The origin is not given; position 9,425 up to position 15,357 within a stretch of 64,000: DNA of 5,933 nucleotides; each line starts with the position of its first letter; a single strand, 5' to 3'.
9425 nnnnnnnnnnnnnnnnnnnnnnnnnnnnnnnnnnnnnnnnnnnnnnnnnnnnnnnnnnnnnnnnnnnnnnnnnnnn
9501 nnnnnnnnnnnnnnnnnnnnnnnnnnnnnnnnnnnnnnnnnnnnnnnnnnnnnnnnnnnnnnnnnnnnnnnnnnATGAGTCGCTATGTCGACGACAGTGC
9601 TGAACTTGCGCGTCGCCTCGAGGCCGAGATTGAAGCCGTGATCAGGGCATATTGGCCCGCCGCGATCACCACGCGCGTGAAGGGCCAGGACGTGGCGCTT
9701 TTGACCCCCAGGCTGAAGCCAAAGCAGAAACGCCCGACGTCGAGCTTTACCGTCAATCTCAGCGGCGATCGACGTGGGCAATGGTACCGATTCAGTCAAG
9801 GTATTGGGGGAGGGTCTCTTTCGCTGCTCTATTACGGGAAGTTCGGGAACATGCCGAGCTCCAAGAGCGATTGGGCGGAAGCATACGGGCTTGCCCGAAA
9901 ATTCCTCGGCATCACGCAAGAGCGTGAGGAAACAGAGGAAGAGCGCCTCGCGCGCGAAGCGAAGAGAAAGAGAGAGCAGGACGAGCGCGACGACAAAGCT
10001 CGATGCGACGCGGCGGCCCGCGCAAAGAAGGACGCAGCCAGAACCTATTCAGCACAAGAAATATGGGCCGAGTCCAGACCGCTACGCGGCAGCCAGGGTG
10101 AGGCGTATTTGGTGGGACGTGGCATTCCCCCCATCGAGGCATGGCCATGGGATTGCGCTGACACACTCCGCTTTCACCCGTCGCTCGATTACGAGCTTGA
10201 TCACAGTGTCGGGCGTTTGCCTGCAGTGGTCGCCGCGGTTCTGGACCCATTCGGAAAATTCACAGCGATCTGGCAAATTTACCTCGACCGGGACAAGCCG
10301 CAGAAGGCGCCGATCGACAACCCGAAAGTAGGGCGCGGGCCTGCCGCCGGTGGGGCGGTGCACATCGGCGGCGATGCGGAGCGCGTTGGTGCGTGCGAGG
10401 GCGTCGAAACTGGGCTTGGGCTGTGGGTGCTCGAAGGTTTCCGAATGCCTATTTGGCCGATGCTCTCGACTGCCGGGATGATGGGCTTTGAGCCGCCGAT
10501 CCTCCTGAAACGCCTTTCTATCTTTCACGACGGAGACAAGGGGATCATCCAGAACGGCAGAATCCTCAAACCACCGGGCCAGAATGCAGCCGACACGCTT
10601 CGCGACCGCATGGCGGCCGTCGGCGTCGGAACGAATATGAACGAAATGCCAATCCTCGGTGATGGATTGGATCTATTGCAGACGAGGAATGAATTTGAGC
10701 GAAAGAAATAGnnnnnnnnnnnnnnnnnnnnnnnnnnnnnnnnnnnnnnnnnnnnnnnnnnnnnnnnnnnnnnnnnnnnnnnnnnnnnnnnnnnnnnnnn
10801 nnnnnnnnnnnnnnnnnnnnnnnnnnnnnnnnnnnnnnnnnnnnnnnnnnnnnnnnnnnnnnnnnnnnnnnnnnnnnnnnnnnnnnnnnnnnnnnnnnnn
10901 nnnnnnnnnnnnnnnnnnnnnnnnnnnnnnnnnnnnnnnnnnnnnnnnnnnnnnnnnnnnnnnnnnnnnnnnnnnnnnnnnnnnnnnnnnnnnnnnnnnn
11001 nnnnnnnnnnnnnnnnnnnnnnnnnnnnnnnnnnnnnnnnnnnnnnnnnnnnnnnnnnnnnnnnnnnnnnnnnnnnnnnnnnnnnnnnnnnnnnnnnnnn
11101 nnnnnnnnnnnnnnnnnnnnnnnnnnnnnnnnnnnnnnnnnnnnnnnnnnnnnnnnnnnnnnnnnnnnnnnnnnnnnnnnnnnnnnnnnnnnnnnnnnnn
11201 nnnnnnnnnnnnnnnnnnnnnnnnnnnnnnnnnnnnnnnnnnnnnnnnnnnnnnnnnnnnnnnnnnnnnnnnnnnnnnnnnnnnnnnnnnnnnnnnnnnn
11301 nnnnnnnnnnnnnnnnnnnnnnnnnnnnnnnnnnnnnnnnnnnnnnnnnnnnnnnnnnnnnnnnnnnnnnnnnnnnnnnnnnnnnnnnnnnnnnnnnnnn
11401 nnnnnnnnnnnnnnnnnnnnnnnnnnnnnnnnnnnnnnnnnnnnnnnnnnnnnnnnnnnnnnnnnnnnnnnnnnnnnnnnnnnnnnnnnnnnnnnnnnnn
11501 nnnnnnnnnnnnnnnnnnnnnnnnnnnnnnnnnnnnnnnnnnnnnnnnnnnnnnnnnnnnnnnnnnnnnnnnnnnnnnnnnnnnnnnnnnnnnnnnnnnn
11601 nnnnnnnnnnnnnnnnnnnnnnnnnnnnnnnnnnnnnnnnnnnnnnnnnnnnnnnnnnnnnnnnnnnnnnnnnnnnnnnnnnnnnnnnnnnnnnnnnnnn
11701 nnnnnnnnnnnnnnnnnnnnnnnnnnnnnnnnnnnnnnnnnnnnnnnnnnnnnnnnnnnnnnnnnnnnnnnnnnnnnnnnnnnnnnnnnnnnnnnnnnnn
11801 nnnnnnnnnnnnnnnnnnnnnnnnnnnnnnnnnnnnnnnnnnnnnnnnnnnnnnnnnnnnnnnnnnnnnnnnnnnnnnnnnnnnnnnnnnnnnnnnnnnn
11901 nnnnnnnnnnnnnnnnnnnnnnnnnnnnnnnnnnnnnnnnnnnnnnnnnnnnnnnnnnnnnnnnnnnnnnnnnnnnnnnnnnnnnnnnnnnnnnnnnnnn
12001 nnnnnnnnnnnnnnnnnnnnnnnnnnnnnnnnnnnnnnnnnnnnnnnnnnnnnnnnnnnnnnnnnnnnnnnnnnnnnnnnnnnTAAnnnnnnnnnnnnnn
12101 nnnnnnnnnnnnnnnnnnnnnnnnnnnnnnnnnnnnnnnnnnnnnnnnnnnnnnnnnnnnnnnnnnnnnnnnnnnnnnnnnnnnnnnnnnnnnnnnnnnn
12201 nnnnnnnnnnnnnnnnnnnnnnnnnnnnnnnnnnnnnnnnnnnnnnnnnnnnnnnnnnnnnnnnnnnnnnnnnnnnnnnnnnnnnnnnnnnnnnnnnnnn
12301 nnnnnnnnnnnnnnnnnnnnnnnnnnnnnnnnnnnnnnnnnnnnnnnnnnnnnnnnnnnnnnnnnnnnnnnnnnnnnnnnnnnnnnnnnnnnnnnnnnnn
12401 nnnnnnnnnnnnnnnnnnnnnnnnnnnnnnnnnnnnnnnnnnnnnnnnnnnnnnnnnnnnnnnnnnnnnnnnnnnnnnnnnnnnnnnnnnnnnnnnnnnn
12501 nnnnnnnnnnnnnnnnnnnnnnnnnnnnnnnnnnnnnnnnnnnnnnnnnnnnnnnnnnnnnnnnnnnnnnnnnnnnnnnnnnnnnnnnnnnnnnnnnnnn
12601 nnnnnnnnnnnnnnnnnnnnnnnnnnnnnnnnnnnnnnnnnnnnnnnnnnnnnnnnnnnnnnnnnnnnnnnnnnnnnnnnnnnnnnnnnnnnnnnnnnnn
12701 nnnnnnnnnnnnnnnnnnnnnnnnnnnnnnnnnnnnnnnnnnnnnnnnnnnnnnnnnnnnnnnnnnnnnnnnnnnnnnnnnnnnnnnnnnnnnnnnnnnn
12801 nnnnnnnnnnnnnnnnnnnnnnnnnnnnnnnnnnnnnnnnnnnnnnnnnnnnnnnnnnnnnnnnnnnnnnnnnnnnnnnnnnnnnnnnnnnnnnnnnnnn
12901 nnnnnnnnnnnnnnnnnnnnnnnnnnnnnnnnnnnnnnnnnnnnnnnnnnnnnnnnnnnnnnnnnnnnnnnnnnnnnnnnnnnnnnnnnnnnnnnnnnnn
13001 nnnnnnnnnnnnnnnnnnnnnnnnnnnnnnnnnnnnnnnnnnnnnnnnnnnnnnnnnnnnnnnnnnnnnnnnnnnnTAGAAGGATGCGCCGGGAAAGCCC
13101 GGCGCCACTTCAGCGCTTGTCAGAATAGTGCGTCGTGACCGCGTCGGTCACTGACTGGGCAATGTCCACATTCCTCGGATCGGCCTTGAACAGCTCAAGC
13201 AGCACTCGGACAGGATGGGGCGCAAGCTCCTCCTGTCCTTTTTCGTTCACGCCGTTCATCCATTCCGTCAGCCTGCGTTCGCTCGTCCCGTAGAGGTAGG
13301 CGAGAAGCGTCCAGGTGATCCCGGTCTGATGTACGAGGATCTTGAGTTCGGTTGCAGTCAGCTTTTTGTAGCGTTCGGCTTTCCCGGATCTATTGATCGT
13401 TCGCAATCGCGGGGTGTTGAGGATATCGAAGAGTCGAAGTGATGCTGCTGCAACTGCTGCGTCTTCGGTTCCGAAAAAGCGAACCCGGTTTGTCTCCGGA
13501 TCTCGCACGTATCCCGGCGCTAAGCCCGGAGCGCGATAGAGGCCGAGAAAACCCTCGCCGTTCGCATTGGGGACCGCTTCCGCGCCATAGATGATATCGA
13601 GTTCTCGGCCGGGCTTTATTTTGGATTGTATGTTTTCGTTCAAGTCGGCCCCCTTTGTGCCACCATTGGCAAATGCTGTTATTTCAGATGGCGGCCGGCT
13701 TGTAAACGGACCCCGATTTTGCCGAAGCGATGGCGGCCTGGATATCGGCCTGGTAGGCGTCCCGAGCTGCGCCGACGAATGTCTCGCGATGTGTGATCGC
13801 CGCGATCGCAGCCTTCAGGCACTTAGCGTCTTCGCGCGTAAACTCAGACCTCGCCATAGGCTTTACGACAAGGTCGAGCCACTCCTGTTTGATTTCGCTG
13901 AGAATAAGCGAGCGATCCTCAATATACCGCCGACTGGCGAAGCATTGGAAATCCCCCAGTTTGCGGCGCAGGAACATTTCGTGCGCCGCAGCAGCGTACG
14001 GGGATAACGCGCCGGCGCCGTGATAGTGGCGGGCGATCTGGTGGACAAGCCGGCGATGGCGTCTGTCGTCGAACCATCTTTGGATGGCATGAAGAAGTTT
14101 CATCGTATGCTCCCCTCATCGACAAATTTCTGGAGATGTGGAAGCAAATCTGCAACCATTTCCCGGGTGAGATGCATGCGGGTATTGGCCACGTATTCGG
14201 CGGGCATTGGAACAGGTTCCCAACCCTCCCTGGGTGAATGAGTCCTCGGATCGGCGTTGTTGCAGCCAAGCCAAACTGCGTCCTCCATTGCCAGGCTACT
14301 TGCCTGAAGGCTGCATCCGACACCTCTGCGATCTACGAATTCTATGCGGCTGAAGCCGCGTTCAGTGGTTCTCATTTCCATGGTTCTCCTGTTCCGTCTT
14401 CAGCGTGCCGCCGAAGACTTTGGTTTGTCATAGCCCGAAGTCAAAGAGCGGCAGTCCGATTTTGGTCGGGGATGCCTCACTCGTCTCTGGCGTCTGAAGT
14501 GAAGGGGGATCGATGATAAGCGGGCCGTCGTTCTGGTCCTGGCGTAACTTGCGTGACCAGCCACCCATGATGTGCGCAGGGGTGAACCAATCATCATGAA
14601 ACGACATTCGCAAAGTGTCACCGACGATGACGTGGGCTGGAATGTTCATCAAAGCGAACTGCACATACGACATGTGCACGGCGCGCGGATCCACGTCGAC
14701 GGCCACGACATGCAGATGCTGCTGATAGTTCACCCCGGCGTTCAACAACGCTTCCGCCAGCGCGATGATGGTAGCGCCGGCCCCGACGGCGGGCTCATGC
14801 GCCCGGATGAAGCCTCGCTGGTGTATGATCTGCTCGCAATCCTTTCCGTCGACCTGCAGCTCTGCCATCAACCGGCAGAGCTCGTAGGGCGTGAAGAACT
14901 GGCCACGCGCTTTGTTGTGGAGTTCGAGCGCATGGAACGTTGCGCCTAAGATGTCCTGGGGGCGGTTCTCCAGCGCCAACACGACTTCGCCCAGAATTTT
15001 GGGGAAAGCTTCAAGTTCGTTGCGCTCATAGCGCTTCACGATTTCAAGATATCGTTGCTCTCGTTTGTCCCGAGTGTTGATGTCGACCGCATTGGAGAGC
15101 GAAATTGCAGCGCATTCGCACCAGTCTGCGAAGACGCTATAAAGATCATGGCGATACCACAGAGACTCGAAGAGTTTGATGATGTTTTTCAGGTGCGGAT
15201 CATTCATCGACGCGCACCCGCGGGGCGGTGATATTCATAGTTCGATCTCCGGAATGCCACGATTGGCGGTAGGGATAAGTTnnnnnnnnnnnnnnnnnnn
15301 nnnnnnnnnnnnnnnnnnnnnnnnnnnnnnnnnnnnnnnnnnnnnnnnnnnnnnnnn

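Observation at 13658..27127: Fifteen-copy hairpin+RBS cassette in front of the early genes, with compensatory stem changes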

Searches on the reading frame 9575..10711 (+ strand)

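Call 41: search_protein_families(library=phrogs, proteins=[window:9575-10711:+], max_evalue=0.0001)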
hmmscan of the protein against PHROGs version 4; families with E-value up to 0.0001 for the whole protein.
window:9575-10711:+ (378 aa): 2 families
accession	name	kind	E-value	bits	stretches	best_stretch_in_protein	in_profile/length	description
phrog_510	-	DNA, RNA and nucleotide metabolism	1.7e-25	90.8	1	56-322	55-305/667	DNA primase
phrog_2249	-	DNA, RNA and nucleotide metabolism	3.5e-13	50.1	1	64-303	34-239/802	DNA primase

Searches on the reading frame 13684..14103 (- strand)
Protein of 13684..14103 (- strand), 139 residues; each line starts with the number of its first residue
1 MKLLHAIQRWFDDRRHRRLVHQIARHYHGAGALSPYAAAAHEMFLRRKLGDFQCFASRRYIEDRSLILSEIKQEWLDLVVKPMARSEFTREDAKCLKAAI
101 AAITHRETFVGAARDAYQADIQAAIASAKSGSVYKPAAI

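Call 14: search_protein_families(library=pfam, proteins=[window:13684-14103:-], max_evalue=0.01)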
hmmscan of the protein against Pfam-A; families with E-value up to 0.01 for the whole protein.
window:13684-14103:- (139 aa): 1 family
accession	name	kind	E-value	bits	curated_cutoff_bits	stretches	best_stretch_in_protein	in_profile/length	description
PF04690.20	YABBY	-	0.0035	18.1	28.6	1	82-115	25-58/69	YABBY protein, C-terminal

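Call 15: search_protein_families(library=phrogs, proteins=[window:13684-14103:-], max_evalue=0.001)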
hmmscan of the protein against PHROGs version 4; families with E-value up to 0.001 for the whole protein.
window:13684-14103:- (139 aa): 0 families

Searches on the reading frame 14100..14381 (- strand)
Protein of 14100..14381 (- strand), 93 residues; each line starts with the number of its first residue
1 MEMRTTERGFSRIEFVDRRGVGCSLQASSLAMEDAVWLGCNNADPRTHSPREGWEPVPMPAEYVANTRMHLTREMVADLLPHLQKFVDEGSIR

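Call 47: search_protein_families(library=pfam, proteins=[window:14100-14381:-], max_evalue=0.05)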
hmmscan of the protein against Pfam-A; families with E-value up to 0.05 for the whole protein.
window:14100-14381:- (93 aa): 0 families

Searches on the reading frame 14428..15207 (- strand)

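Call 14: search_protein_families(library=pfam, proteins=[window:14428-15207:-], max_evalue=0.01)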
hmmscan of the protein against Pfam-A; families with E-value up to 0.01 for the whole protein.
window:14428-15207:- (259 aa): 1 family
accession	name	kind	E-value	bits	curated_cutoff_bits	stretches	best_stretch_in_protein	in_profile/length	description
PF02384.22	N6_Mtase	-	9.8e-06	25.5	20.4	1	97-204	21-120/311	N-6 DNA Methylase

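Call 15: search_protein_families(library=phrogs, proteins=[window:14428-15207:-], max_evalue=0.001)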
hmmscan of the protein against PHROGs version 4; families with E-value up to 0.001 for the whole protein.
window:14428-15207:- (259 aa): 3 families
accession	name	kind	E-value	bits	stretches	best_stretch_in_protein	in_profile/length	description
phrog_5696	-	unknown function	6.2e-73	246.3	1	2-225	16-239/250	-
phrog_23459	-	unknown function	6.8e-40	137.9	1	2-225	423-644/649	-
phrog_1071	-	other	9.5e-05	22.8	1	40-207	11-164/223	DNA methyltransferase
